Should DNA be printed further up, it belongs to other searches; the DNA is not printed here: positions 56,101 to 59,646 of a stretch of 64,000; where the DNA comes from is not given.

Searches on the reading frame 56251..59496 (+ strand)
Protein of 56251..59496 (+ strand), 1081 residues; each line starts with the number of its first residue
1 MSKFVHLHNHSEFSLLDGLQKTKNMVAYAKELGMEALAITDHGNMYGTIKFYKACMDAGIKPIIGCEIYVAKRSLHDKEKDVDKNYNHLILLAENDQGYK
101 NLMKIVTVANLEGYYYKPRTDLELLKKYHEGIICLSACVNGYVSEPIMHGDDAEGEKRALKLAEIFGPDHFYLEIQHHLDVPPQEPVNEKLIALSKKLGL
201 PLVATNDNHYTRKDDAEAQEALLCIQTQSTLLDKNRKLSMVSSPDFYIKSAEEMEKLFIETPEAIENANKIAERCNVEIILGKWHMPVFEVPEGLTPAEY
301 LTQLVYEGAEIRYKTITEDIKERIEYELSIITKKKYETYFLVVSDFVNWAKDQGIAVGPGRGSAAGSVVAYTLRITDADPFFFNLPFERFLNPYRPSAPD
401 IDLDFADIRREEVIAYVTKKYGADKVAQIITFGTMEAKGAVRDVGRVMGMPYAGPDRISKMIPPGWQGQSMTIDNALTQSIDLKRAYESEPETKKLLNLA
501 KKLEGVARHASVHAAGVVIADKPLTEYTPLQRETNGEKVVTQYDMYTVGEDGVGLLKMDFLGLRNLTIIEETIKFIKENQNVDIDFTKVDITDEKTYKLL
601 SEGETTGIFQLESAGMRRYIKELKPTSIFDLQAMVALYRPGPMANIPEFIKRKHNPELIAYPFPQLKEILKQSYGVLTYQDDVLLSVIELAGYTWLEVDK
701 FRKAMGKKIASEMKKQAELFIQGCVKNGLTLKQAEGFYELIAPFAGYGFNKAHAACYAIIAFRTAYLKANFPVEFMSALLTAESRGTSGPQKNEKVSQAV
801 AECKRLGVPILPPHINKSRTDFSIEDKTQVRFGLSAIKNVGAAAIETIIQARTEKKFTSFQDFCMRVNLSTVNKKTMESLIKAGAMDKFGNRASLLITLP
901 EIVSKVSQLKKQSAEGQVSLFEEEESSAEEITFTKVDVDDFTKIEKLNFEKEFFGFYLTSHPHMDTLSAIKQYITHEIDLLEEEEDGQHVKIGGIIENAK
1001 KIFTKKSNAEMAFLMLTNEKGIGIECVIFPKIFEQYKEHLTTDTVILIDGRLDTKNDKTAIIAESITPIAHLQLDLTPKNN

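Call 15: search_protein_families(library=pfam, proteins=[window:56251-59496:+], max_evalue=0.00001)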
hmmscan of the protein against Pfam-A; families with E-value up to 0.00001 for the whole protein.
window:56251-59496:+ (1081 aa): 5 families
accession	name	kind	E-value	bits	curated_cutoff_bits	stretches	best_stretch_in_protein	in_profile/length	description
PF07733.18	DNA_pol3_alpha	-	7.8e-100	334.2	23.9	1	299-562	1-260/260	Bacterial DNA polymerase III alpha NTPase domain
PF02811.25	PHP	-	3.9e-58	196.8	26.4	1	6-178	1-164/164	PHP domain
PF17657.6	DNA_pol3_finger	-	3.2e-54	183.2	22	1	565-728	1-166/166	Bacterial DNA polymerase III alpha subunit finger domain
PF14579.12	HHH_6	-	6.3e-31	106.9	25.6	1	807-894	1-89/90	Helix-hairpin-helix motif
PF01336.31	tRNA_anti-codon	-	1e-07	32.2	27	1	990-1069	1-75/75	OB-fold nucleic acid binding domain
